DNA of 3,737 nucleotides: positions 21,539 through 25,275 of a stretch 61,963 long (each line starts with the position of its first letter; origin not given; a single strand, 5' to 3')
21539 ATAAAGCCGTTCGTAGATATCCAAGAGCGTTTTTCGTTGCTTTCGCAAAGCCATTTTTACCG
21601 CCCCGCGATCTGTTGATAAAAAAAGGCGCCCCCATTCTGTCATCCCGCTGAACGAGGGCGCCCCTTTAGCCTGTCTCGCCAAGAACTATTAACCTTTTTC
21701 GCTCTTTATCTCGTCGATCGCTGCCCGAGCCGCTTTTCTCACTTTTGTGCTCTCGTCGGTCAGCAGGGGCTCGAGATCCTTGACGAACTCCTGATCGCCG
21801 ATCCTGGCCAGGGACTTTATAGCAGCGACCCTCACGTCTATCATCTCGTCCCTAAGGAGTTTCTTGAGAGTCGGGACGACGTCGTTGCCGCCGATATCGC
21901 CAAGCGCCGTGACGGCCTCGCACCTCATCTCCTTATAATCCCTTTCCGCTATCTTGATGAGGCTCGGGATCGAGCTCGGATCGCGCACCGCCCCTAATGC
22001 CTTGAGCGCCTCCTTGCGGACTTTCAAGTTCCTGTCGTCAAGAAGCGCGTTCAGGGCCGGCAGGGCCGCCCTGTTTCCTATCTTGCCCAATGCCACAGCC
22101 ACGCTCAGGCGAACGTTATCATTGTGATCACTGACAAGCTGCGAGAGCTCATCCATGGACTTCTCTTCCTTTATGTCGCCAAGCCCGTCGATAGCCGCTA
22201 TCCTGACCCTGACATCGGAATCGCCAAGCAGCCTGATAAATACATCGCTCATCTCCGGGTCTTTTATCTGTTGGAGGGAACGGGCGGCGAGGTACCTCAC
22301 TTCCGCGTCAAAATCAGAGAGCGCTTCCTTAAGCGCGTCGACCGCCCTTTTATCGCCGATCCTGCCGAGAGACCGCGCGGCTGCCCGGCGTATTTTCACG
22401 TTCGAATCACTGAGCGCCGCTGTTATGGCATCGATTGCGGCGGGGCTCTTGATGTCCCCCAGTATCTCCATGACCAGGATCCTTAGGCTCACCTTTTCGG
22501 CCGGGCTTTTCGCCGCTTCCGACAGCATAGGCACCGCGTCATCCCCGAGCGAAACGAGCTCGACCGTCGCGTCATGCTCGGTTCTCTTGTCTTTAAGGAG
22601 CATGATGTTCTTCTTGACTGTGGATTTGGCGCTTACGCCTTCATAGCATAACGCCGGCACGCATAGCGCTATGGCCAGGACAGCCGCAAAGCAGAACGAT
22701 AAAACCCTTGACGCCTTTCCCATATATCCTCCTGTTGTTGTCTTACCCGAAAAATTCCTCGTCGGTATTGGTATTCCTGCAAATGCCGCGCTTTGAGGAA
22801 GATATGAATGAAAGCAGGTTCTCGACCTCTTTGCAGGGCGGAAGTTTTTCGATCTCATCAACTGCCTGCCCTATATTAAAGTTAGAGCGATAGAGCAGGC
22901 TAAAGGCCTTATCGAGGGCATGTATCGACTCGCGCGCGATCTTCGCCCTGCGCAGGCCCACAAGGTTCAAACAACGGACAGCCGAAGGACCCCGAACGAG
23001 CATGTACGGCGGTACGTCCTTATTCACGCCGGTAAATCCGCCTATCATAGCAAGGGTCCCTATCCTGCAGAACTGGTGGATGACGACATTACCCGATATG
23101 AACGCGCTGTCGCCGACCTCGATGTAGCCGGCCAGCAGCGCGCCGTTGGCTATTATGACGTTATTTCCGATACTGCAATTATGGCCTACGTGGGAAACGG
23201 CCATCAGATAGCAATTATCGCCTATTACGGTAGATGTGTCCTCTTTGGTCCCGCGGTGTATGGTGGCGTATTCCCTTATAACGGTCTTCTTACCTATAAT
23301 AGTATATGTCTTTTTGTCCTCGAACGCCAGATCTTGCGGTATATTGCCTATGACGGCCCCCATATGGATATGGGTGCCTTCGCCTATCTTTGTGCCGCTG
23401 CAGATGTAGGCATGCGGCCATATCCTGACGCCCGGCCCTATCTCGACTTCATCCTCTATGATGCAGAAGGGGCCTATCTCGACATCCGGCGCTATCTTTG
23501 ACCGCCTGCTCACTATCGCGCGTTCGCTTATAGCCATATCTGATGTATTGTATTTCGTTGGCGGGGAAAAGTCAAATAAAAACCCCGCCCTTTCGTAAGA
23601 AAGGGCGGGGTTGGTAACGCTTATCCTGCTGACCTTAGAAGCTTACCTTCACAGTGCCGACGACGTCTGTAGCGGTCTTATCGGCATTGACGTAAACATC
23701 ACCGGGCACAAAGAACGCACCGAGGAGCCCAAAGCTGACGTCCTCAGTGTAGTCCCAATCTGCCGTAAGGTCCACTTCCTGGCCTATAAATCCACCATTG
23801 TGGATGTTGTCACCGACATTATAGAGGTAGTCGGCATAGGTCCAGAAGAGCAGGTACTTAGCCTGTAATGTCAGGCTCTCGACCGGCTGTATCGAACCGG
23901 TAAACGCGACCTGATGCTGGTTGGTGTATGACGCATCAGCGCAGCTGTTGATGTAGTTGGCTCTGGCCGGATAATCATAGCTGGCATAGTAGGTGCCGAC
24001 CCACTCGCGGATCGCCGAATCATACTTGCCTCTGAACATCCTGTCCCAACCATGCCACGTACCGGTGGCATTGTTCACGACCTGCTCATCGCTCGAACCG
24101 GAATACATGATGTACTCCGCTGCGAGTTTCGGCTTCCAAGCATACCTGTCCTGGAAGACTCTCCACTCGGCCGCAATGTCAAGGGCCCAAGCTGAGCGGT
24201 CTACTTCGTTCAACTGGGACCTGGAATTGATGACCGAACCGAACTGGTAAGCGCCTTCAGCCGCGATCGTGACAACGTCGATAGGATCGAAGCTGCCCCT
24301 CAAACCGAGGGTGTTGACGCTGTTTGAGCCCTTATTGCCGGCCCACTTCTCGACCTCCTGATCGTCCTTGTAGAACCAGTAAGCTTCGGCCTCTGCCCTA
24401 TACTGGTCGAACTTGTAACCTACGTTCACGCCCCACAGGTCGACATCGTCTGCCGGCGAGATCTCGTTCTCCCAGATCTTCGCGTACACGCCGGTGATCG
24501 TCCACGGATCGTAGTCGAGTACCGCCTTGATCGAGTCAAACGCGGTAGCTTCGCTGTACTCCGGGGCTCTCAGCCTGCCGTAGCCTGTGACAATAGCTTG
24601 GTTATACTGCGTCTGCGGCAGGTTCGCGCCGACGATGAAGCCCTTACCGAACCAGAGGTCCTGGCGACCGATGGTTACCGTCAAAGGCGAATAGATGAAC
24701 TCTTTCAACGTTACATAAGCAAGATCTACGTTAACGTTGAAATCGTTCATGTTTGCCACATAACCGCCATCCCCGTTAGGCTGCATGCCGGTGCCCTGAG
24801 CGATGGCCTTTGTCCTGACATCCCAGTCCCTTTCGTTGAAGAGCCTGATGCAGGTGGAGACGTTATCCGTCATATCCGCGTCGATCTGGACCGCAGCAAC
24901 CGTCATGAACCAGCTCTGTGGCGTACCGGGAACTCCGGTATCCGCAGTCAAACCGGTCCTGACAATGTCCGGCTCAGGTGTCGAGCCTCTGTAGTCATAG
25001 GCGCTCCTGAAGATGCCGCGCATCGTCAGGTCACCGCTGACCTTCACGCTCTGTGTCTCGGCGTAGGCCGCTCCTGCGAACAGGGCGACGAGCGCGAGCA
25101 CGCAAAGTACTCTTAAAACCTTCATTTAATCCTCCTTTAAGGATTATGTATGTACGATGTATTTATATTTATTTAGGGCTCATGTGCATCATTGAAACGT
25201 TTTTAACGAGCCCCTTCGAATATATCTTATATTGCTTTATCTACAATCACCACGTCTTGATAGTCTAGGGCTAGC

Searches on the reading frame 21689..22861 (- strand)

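Call 71: search_protein_families(library=pfam, proteins=[window:21689-22861:-], max_evalue=0.000001)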
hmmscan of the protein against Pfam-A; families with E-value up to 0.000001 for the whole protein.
window:21689-22861:- (390 aa): 11 families
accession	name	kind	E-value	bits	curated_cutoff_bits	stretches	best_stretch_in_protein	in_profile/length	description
PF13646.12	HEAT_2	-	1.3e-56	189.3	27.7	4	176-258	3-87/88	HEAT repeats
PF03130.22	HEAT_PBS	-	3.1e-39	129.4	20.9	1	157-183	1-27/27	PBS lyase HEAT-like repeat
PF02985.28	HEAT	-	2.7e-30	101.9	23.5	0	328-355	1-28/31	HEAT repeat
PF13513.12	HEAT_EZ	-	4.2e-16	59.5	27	0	266-291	29-54/55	HEAT-like repeat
PF12717.13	Cnd1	-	4.6e-12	46.7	26.4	0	328-388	22-88/162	non-SMC mitotic condensation complex subunit 1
PF00514.29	Arm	-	1.8e-08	34.6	20.6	0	266-290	13-37/41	Armadillo/beta-catenin-like repeat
PF01602.26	Adaptin_N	-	2.5e-08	33.4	37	0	142-243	80-189/524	Adaptin N terminal region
PF22646.2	PPP2R1A-like_HEAT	-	8.3e-08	33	27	0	323-377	3-65/78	PPP2R1A-like HEAT repeat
PF21581.3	SCD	-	9.1e-08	32.7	27.5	0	273-293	38-58/75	Stromalin conservative domain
PF01347.28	Vitellogenin_N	-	1e-07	31.4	24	0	328-387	459-525/590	Lipoprotein amino terminal region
PF18991.6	DUF5724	-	2.1e-07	29.8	25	0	116-245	448-566/1214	Family of unknown function (DUF5724)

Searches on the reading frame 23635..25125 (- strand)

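Call 71: search_protein_families(library=pfam, proteins=[window:23635-25125:-], max_evalue=0.000001)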
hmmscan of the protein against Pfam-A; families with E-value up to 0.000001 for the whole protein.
window:23635-25125:- (496 aa): 1 family
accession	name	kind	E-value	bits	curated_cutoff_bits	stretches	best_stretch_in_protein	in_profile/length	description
PF13372.12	Alginate_exp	-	2.5e-15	56.6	25.2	1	131-487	76-390/395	Alginate export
